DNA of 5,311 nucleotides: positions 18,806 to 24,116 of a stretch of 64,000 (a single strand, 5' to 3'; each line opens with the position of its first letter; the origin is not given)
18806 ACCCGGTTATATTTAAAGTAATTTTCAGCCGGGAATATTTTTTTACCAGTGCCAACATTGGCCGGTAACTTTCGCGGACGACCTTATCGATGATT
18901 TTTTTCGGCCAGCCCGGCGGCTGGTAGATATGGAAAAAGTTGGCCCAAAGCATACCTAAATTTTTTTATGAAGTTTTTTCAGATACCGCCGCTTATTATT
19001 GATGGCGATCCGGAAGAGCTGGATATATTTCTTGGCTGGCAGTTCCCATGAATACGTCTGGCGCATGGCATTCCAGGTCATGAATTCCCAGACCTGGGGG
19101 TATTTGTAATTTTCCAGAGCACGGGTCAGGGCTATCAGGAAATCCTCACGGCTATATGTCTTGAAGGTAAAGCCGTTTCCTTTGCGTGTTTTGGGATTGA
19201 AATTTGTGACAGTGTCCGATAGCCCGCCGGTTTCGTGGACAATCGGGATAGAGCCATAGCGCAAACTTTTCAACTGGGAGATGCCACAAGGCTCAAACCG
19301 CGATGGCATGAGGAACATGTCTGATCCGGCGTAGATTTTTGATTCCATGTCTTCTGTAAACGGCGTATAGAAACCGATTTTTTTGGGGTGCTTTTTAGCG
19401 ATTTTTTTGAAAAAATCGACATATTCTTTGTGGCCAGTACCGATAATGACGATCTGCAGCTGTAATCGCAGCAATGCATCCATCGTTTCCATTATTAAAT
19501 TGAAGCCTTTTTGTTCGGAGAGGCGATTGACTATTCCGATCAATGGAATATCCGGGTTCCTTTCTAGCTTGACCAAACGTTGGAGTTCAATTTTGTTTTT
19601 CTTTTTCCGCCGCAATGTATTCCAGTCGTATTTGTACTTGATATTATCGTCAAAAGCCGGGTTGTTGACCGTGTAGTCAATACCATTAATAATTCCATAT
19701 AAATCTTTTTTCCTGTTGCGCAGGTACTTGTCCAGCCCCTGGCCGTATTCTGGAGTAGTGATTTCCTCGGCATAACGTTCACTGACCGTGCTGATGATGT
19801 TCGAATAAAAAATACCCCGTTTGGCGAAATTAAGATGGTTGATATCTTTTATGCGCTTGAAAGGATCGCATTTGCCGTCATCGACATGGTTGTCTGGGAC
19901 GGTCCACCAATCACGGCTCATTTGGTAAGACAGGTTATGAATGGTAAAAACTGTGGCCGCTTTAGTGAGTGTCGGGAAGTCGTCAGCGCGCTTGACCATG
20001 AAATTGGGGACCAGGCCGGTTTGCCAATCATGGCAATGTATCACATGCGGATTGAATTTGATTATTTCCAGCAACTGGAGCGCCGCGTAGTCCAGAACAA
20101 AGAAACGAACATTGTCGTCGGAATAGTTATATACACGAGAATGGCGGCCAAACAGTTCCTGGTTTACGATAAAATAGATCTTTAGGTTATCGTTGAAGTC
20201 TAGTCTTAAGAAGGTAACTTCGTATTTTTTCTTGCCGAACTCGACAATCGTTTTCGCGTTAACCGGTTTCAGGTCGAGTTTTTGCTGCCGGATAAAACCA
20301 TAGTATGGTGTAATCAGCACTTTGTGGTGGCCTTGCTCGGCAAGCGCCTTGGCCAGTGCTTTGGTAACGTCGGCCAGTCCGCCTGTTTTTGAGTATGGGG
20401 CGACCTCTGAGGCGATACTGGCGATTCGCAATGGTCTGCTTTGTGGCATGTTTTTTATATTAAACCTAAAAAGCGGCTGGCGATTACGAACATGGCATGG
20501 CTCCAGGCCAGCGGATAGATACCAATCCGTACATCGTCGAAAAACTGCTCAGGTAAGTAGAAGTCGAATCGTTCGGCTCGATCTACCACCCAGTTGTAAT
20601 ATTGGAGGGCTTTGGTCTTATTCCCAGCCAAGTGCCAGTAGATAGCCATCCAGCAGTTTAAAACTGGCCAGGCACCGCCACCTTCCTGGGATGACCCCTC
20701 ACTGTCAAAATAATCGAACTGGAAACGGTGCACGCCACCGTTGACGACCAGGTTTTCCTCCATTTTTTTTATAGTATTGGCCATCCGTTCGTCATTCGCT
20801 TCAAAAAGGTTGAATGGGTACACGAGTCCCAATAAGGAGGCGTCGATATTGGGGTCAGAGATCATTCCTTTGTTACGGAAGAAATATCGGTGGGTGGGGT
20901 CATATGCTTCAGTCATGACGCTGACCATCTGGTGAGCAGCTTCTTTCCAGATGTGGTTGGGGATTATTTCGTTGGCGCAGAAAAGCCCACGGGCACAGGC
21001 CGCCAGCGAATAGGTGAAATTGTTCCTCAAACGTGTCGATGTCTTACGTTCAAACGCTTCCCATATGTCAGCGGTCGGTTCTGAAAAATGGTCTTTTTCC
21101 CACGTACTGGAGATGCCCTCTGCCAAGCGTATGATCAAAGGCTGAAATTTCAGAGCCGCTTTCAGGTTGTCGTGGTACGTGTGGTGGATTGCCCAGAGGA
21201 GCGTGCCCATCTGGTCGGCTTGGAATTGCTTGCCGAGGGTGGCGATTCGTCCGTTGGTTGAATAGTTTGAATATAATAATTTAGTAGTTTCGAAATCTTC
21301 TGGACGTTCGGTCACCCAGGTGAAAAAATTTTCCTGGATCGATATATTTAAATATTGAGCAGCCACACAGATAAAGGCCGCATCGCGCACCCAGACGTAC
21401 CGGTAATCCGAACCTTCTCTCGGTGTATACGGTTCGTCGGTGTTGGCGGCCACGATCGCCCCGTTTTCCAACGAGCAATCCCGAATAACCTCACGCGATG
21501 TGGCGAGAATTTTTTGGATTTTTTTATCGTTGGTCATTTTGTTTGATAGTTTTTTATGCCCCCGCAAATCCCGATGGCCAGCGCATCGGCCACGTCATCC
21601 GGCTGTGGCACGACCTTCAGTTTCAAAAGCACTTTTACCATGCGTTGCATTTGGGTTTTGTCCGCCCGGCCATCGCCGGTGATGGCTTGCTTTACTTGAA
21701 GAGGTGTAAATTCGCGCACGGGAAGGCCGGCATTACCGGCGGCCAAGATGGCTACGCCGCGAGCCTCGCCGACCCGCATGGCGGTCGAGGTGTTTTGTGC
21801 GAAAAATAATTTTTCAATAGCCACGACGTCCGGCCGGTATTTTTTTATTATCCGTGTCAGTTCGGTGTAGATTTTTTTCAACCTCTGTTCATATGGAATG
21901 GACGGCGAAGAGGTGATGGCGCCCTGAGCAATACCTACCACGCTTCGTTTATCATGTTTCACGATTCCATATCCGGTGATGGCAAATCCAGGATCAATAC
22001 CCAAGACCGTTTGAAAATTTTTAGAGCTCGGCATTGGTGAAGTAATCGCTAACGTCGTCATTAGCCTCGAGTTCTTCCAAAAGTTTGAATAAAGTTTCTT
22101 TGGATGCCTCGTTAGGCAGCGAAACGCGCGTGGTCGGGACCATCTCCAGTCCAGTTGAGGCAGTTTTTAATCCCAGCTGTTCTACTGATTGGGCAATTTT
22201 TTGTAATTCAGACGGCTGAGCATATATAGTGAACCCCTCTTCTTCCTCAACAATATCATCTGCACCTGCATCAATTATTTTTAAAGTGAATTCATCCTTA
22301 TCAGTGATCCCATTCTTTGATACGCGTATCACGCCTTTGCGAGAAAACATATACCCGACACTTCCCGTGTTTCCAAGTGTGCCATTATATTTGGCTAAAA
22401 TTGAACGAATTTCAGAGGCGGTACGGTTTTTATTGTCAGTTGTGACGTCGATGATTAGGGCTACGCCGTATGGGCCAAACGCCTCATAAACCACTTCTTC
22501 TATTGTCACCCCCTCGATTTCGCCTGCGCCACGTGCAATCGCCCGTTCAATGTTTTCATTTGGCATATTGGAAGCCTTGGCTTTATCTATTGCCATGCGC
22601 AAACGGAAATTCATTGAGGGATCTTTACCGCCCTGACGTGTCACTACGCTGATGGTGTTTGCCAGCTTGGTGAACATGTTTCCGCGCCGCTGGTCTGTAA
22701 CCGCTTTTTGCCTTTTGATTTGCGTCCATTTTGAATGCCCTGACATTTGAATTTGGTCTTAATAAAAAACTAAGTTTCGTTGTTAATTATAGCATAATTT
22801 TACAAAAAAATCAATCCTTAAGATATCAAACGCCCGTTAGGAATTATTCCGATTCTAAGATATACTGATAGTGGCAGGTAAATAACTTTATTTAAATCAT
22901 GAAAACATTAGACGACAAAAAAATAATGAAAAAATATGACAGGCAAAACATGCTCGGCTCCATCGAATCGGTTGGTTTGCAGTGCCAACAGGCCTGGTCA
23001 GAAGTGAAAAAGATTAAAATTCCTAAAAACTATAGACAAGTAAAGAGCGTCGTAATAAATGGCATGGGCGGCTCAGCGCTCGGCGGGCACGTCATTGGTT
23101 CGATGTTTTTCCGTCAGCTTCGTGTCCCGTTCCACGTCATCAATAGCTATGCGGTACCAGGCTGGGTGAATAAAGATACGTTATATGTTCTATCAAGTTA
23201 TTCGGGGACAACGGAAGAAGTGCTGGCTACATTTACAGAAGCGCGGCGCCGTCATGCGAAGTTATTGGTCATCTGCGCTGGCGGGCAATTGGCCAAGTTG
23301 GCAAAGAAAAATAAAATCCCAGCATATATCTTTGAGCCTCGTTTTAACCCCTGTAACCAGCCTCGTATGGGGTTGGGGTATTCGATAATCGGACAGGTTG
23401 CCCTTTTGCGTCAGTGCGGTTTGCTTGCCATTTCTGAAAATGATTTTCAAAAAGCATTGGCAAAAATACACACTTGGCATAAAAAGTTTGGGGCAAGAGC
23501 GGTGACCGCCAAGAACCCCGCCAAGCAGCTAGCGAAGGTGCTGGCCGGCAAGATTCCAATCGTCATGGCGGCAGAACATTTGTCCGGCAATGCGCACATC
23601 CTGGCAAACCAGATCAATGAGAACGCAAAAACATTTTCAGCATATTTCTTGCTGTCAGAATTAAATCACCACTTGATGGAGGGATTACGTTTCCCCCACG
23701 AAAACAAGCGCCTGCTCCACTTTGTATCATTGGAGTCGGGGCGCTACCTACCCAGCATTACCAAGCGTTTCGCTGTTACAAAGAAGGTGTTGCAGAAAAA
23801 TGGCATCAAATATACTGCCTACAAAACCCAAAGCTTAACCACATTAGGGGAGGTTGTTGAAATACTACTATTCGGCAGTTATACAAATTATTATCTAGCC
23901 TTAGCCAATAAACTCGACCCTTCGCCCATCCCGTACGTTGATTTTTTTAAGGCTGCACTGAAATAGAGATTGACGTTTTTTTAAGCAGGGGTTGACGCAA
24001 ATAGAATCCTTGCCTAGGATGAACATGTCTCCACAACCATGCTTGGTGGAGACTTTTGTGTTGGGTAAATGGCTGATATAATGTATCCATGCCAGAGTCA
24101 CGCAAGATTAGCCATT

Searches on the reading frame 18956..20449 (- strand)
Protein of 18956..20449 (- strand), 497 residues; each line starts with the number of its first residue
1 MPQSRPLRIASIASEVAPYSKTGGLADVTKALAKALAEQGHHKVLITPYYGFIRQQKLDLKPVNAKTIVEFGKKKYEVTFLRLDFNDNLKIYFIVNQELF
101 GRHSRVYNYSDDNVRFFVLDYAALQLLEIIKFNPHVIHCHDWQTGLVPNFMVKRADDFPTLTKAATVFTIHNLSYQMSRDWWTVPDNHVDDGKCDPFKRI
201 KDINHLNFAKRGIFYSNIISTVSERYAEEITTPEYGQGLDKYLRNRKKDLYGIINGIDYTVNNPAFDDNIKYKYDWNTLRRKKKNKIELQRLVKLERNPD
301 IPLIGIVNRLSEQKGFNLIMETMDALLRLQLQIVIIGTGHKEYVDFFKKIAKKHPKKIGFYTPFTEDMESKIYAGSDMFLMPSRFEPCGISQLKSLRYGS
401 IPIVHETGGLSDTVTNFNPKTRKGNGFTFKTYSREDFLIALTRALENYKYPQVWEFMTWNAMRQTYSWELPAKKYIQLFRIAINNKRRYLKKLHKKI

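Call 8: search_protein_families(library=pfam, proteins=[window:18956-20449:-], max_evalue=0.001)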
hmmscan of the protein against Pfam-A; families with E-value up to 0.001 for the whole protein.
window:18956-20449:- (497 aa): 6 families
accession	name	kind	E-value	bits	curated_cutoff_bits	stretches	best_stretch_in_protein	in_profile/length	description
PF08323.17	Glyco_transf_5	-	2.2e-65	221.2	22.7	1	8-245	1-239/239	Starch synthase catalytic domain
PF00534.26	Glycos_transf_1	-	2.1e-18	66.9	26.4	1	294-454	8-165/172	Glycosyl transferases group 1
PF13692.12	Glyco_trans_1_4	-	2.1e-11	44.7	27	1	302-447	2-142/142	Glycosyl transferases group 1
PF13439.12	Glyco_transf_4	-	8.2e-11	42.7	28.5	1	23-229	2-147/170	Glycosyltransferase Family 4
PF13579.12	Glyco_trans_4_4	-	4.8e-06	27.5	29.7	1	23-182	1-105/158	Glycosyl transferase 4-like domain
PF20706.3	GT4-conflict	-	0.0004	19.9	26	0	300-417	199-323/385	Family 4 Glycosyltransferase in conflict systems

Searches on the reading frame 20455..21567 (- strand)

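Call 8: search_protein_families(library=pfam, proteins=[window:20455-21567:-], max_evalue=0.001)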
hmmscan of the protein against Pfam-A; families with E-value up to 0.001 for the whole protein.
window:20455-21567:- (370 aa): 1 family
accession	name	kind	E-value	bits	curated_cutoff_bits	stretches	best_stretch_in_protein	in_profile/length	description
PF00723.27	Glyco_hydro_15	-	9.3e-15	54.9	22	1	35-308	23-326/427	Glycosyl hydrolases family 15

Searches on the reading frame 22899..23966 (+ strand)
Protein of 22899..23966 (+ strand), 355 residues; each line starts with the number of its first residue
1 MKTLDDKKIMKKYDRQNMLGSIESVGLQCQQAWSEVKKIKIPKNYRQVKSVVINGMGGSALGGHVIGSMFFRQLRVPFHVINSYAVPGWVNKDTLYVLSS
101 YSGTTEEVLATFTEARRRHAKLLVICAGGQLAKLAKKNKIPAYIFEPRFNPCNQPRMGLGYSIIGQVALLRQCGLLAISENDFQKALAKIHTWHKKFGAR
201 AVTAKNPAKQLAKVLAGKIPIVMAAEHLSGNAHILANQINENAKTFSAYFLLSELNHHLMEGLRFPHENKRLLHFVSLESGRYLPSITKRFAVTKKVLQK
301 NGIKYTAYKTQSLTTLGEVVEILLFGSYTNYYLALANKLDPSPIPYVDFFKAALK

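Call 8: search_protein_families(library=pfam, proteins=[window:22899-23966:+], max_evalue=0.001)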
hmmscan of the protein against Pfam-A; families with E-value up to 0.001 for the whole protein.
window:22899-23966:+ (355 aa): 2 families
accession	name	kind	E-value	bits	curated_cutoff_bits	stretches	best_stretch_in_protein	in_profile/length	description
PF10432.14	bact-PGI_C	-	5.5e-30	104.7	24.5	1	205-354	2-151/151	Bacterial phospho-glucose isomerase C-terminal SIS domain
PF01380.27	SIS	-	7.5e-07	29.5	25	1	46-135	3-98/131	SIS domain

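Call 51: search_protein_families(library=ncbifam, proteins=[window:22899-23966:+], max_evalue=0.001)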
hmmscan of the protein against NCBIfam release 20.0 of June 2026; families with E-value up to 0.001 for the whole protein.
window:22899-23966:+ (355 aa): 12 families
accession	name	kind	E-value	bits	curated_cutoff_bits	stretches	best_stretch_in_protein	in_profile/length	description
NF006425.0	PRK08674.1-5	equivalog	2.9e-73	246.8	471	1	3-353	4-352/358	bifunctional phosphoglucose/phosphomannose isomerase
NF006426.0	PRK08674.1-6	subfamily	8.4e-65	218.9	295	1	4-354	2-349/354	bifunctional phosphoglucose/phosphomannose isomerase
NF006424.0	PRK08674.1-3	equivalog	3e-58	197.9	730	1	3-354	5-352/355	bifunctional phosphoglucose/phosphomannose isomerase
NF006423.0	PRK08674.1-2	equivalog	7.1e-48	163.1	254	1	30-354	13-316/317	bifunctional phosphoglucose/phosphomannose isomerase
TIGR02128.1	G6PI_arch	equivalog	5.7e-46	156.8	213.9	1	36-354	8-307/308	bifunctional phosphoglucose/phosphomannose isomerase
NF006422.0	PRK08674.1-1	subfamily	9.8e-22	77.8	317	1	27-264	6-221/302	bifunctional phosphoglucose/phosphomannose isomerase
NF007080.0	PRK09533.1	equivalog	5.1e-06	24.6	712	1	6-215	415-630/949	bifunctional transaldolase/phosoglucose isomerase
TIGR03127.2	RuMP_HxlB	equivalog_domain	3.1e-05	23.9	160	1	40-136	22-118/178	6-phospho-3-hexuloisomerase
NF001484.0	PRK00331.1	subfamily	4e-05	22.2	381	1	39-127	279-368/601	isomerizing glutamine--fructose-6-phosphate transaminase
NF003016.0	PRK03868.1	equivalog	0.00017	20.5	487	1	40-115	49-134/410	glucose-6-phosphate isomerase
NF041755.1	RuMP_HxlAB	equivalog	0.00053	19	500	1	14-135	216-333/391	bifunctional 3-hexulose-6-phosphate synthase/6-phospho-3-hexuloisomerase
TIGR01135.1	glmS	equivalog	0.00058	18.5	418.05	1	28-127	271-373/607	glutamine--fructose-6-phosphate transaminase (isomerizing)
